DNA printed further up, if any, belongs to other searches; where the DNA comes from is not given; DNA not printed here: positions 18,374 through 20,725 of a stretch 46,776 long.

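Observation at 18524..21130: A 97-aa LPFTG 'stub' protein beside a Wzy_C/TPR protein, in a polysaccharide locus with its own sortase and no LCP ligase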

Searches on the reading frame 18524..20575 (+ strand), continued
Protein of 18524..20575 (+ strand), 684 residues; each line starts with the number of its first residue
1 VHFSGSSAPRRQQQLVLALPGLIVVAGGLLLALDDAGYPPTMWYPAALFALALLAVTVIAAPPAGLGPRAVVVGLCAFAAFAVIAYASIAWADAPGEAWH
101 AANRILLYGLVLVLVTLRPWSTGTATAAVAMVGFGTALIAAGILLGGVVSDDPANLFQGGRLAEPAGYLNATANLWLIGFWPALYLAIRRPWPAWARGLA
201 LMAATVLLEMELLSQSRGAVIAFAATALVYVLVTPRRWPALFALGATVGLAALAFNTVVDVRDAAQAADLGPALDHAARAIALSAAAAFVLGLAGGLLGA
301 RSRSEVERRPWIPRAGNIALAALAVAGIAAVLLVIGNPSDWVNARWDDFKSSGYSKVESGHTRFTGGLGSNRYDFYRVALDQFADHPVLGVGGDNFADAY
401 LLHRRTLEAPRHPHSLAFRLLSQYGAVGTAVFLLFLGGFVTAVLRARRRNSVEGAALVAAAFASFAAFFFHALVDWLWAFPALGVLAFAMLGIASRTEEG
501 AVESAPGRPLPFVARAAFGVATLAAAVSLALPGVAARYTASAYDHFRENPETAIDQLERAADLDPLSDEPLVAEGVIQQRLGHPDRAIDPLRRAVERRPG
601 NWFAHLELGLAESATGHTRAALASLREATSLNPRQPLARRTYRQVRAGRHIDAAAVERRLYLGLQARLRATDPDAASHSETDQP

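Call 40: search_solved_structures(query=A4, max_evalue=1, show_alignments=2)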
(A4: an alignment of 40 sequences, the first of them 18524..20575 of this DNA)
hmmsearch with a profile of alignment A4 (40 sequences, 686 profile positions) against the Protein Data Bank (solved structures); distinct sequences matched with E-value up to 1: 141 (the best 60 are shown).
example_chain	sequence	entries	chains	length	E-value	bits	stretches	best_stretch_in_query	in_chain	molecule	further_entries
9qhb_A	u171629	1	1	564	1.2e-31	113.1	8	560-647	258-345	Engineered tetratricopeptide repeat protein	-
8bu0_A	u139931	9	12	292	2.6e-23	85.5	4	560-648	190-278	Consensus tetratricopeptide repeat protein | Crystal structure of an 8-repeat consensus TPR superhelix with Zinc. | Monomer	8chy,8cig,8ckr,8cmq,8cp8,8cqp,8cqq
9qhc_A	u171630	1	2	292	1.3e-20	76.5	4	560-647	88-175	Engineered tetratricopeptide repeat protein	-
2fo7_A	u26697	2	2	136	6.2e-13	51.2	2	558-647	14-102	SYNTHETIC CONSENSUS TPR PROTEIN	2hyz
8ch0_A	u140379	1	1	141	9.5e-13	50.6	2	558-647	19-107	Consensus tetratricopeptide repeat protein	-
9gzg_A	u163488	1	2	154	3.3e-12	48.8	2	553-653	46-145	Engineered CTPR protein with glutamic acids for conductivity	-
7obi_A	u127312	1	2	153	4.3e-11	45.1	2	559-648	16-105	CTPR-rv4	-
6eou_A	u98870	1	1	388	2.2e-09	39.4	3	561-646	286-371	UDP-N-acetylglucosamine--peptide N-acetylglucosaminyltransferase 110 kDa subunit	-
1w3b_A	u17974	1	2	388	2.7e-09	39.1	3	561-646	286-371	UDP-N-ACETYLGLUCOSAMINE--PEPTIDE N-ACETYLGLUCOSAMINYLTRANSFERASE 110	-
8a3t_F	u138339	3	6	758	3.4e-09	38.8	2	559-650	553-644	Anaphase-promoting complex subunit CDC27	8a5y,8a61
7yeh_B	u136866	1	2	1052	3.4e-09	38.8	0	561-646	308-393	UDP-N-acetylglucosamine--peptide N-acetylglucosaminyltransferase 110 kDa subunit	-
7yea_A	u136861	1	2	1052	3.4e-09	38.8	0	561-646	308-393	UDP-N-acetylglucosamine--peptide N-acetylglucosaminyltransferase 110 kDa subunit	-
7ntf_A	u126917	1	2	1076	3.7e-09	38.7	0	561-646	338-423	Isoform 1 of UDP-N-acetylglucosamine--peptide N-acetylglucosaminyltransferase 110 kDa subu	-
6xt9_D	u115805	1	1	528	1.5e-07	33.3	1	560-645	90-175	Bardet-Biedl syndrome 4 protein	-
4rg6_A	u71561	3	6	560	5.5e-07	31.5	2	563-657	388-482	Cell division cycle protein 27 homolog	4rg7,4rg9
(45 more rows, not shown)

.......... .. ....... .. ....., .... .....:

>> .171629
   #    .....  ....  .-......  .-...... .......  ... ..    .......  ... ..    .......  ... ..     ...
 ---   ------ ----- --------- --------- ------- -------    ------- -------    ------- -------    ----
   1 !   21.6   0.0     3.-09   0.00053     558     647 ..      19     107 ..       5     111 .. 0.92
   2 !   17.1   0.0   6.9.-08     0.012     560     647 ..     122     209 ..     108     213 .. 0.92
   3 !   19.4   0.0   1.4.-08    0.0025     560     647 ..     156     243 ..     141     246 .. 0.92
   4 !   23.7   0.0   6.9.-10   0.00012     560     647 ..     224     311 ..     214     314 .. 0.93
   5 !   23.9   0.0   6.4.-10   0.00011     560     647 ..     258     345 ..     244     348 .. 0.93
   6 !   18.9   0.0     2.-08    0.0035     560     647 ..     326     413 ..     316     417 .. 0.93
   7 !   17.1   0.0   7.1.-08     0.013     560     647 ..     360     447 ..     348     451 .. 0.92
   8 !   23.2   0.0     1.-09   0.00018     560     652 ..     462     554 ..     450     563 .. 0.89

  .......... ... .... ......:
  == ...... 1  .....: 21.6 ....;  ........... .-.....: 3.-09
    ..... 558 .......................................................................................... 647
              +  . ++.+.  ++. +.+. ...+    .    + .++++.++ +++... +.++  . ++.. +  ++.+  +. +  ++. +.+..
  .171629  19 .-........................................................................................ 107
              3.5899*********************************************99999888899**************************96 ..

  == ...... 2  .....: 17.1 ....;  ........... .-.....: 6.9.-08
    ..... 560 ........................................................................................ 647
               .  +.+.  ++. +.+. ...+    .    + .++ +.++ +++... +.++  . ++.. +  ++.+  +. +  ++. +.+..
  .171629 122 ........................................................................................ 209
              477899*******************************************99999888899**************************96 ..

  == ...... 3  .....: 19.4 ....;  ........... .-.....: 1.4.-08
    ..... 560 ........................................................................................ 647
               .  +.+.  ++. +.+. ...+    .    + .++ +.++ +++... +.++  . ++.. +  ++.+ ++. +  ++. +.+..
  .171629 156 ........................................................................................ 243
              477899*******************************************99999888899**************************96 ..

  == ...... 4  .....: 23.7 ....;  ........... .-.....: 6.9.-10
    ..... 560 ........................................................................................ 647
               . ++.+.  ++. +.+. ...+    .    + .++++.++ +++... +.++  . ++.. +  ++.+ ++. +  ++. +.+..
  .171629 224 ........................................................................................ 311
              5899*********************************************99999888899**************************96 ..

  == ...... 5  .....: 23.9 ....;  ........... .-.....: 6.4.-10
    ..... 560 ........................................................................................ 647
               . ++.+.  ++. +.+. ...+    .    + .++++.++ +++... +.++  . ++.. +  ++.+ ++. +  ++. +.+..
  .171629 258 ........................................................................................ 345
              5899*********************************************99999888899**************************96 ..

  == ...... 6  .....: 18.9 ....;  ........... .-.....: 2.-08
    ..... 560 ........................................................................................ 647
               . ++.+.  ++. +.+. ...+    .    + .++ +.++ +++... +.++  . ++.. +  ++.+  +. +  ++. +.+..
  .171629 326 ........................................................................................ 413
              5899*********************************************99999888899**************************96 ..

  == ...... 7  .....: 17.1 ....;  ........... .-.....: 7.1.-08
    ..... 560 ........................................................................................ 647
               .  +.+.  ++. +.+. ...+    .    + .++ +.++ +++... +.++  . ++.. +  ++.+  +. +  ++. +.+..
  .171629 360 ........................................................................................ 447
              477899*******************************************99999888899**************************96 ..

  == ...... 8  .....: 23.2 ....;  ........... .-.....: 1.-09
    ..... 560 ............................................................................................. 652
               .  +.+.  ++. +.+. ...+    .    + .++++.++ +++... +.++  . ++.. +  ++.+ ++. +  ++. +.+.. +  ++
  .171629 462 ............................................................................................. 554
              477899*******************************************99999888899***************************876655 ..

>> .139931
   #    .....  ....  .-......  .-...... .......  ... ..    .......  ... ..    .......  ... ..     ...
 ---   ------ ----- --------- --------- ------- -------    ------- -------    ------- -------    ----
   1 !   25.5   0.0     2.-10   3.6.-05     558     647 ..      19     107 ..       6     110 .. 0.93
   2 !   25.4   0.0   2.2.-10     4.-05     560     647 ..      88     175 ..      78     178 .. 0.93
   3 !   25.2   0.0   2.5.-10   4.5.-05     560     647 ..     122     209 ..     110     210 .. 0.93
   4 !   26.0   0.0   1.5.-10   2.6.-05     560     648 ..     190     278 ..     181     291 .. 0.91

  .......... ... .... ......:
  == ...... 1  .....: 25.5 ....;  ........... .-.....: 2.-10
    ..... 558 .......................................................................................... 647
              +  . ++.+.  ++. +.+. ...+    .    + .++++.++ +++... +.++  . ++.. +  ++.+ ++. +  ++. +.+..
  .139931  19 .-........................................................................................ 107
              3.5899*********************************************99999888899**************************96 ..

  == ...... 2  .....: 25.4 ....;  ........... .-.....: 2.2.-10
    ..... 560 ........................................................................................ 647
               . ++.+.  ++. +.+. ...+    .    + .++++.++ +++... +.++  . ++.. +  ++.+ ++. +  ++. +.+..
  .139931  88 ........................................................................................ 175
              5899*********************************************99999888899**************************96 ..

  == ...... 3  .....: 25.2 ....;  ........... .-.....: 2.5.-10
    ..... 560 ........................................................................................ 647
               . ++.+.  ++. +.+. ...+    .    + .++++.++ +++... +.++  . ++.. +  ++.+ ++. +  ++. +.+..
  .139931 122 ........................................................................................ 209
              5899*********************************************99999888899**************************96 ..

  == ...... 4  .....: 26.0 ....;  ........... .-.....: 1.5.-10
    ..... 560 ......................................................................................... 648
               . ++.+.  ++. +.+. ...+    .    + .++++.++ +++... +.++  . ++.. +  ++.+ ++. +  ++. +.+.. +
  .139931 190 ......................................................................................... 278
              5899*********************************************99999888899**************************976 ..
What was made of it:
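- Closest known: WaaL O-antigen ligase. Different: Sequence similarity is too low for any PDB sequence hit (call 40).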

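Call 51: predict_structure(alignment_id=A4)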
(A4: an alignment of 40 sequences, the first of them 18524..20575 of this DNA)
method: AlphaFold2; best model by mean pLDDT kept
length: 684 residues; sequences in the alignment: 40
mean_pLDDT: 90.7   pTM: 0.91
mean pLDDT of the five models: 90.7, 90.4, 90.2, 88.1, 87.6
residues with pLDDT >= 90: 507; 70-90: 127; 50-70: 37; < 50: 13
segments of 3 or more residues with pLDDT < 50: 1-4, 676-684
pLDDT, mean of each block of 10 residues (from residue 1): 54 89 98 95 97 95 89 98 98 97 98 96 97 99 96 89 94 98 97 97 98 93 95 92 96 94 84 96 98 93 82 79 77 76 75 57 58 84 97 94 85 91 98 98 97 97 98 95 98 94 71 93 98 98 96 98 98 97 97 98 98 97 98 93 96 90 78 52 37
secondary structure, 60 per line:
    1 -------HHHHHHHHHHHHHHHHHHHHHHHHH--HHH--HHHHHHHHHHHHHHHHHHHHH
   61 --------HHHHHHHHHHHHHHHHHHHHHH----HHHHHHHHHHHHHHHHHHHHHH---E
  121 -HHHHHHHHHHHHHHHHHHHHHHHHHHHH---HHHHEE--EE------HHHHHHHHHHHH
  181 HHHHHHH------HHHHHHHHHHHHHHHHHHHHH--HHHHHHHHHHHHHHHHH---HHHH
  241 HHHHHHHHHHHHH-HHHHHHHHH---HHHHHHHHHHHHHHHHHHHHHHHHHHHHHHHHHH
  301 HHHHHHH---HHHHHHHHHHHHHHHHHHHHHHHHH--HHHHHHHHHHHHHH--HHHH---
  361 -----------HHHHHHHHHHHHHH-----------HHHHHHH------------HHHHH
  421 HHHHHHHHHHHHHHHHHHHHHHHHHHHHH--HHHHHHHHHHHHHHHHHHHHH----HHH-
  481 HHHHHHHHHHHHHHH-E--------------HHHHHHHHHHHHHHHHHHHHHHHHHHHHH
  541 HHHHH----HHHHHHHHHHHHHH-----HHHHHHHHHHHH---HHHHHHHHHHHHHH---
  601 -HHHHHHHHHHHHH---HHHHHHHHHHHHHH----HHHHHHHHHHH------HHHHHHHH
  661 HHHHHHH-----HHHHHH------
elements in order: H8-32 H40-60 H69-90 H95-116 H122-149 H153-156 H169-187 H194-214 H217-233 H237-253 H255-263 H267-307 H311-335 H338-351 H354-357 H372-385 H397-403 H416-449 H452-472 H481-495 H512-545 H550-563 H569-580 H584-597 H602-614 H618-631 H636-646 H653-667 H673-678

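Call 54: fold_search(model_id=the predicted structure, library=pdb)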
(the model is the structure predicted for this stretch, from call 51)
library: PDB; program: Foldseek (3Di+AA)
matches with E <= 10: 984; with E <= 0.001: 3
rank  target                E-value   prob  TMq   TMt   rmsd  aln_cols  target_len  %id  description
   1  7tpg_B                2.9e-04  1.00  0.40  0.63   8.8       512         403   19  Single-Particle Cryo-EM Structure of the WaaL O-antigen ligase in its ligand bound state (released 2022-04-06)
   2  2vyi_B                7.5e-04  1.00  0.16  0.81   2.1       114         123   22  Crystal Structure of the TPR domain of Human SGT (released 2008-08-12)
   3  9gzg_A                8.5e-04  1.00  0.16  0.68   9.9       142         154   24  Crystal structure of CTPR4E4 mutant (released 2025-10-15)
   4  2vyi_A                1.0e-03  1.00  0.16  0.78   2.1       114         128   22  Crystal Structure of the TPR domain of Human SGT (released 2008-08-12)
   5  1na0_A                1.4e-03  1.00  0.16  0.84   2.2       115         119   23  Design of Stable alpha-Helical Arrays from an Idealized TPR Motif (released 2003-06-03)
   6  9llv_MODEL_1_A        2.2e-03  1.00  0.16  0.30  15.8       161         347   15  Dimer Sgt2 from S.cerevisiae (released 2025-12-10)
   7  9qhc_B                2.6e-03  1.00  0.19  0.40  18.4       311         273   17  Crystal structure of 8-repeat CTPR protein with eliminated coordination sites (released 2025-10-22)
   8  6v8e_A                2.7e-03  1.00  0.16  0.85   2.0       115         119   23  Computationally designed C3-symmetric homotrimer from TPR repeat protein (released 2020-08-12)
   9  8a3t_K                3.0e-03  1.00  0.17  0.22  25.2       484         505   12  S. cerevisiae APC/C-Cdh1 complex (released 2022-08-31)
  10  6v8e_D                3.1e-03  1.00  0.16  0.86   2.0       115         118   23  Computationally designed C3-symmetric homotrimer from TPR repeat protein (released 2020-08-12)
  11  9qhc_A                3.2e-03  1.00  0.19  0.39  21.6       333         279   18  Crystal structure of 8-repeat CTPR protein with eliminated coordination sites (released 2025-10-22)
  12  9gaw_J                3.2e-03  1.00  0.18  0.24  24.8       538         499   15  High-resolution structure of the Anaphase-promoting complex/cyclosome (APC/C) bound to co-activator Cdh1 (released 2024-08-14)
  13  6v8e_B                3.8e-03  1.00  0.16  0.87   1.8       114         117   23  Computationally designed C3-symmetric homotrimer from TPR repeat protein (released 2020-08-12)
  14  5hrz                  3.8e-03  1.00  0.16  0.82   2.2       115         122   23  Computationally Designed Trimer 1na0C3_3 (released 2017-04-12)
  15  8ump_A                4.1e-03  1.00  0.16  0.84   1.8       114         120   27  T33-ml35 - Designed Tetrahedral Protein Cage Using Machine Learning Algorithms (released 2023-11-15)
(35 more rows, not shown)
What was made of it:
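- On Wzy_C / O-antigen ligase-like superfamily (PF04932): The WaaL structure 7tpg_B is the top PDB match of the AF2 model, TMt 0.63 (calls 51, 54).
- Closest known: WaaL O-antigen ligase. Same: It is the best structural match of the membrane domain (call 54).
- High-confidence WaaL-like fold (calls 51, 54). It resembles peptide-binding TPRs such as SGT, RPAP3 and OGT (call 54). The best fold match is a lipid-acceptor ligase, WaaL (call 54).
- Tried and rejected: The membrane domain needed a fold search (call 54).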

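Call 79: search_protein_families(library=pfam, proteins=[L048:20372-21730:+, L023:780-2555:+, L041:18200-19753:-, L014:17446-19035:+, L033:13152-15086:+, L020:2650-4863:+, L020:4867-6585:+], max_evalue=0.1)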
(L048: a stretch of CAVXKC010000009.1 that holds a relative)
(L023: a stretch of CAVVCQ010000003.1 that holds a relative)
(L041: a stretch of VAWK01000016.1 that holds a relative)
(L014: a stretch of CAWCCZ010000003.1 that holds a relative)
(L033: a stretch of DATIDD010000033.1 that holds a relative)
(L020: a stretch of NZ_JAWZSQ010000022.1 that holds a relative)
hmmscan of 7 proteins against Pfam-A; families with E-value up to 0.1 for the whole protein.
L048:20372-21730:+ (453 aa): 1 family
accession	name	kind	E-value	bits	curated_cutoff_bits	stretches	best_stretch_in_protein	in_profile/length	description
PF04932.20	Wzy_C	-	3.2e-13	50.2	31.7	1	251-382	2-148/149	O-Antigen ligase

L023:780-2555:+ (592 aa): 2 families
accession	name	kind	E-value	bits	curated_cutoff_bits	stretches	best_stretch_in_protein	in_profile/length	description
PF13440.11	Polysacc_synt_3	-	8.4e-16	58.5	23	1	114-416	7-289/293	Polysaccharide biosynthesis protein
PF01554.23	MatE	-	0.0001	22.4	24.9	1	100-245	10-155/161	MatE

L041:18200-19753:- (518 aa): 1 family
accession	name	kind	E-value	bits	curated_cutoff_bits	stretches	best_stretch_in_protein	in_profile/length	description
PF04932.20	Wzy_C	-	6e-10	39.5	31.7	1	280-412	2-149/149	O-Antigen ligase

L014:17446-19035:+ (530 aa): 4 families
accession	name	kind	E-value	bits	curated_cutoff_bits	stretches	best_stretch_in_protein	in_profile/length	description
PF01943.22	Polysacc_synt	-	2.2e-15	57.3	28.2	1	47-322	8-272/274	Polysaccharide biosynthesis protein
PF13440.11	Polysacc_synt_3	-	1.3e-08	34.9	23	1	65-368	2-290/293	Polysaccharide biosynthesis protein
PF01554.23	MatE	-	0.00011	22.4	24.9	2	60-195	15-155/161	MatE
PF04506.18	Rft-1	-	0.056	12.6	23.8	1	41-225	3-191/512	Rft protein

L033:13152-15086:+ (645 aa): 1 family
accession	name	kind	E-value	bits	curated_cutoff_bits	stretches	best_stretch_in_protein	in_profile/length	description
PF04932.20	Wzy_C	-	2.1e-14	54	31.7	1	399-553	1-149/149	O-Antigen ligase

L020:2650-4863:+ (738 aa): 2 families
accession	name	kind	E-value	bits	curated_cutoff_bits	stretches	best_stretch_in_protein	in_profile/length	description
PF00361.26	Proton_antipo_M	-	2.3e-77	260.6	21.5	1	198-493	1-293/294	NADH:quinone oxidoreductase/Mrp antiporter, TM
PF00662.26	Proton_antipo_N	-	2.1e-20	72.8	24.5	1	133-182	2-51/51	NADH-Ubiquinone oxidoreductase (complex I), chain 5 N-terminus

L020:4867-6585:+ (573 aa): 1 family
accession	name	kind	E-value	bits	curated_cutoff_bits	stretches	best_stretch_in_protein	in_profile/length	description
PF00361.26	Proton_antipo_M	-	4.4e-56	190.7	21.5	1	130-425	1-292/294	NADH:quinone oxidoreductase/Mrp antiporter, TM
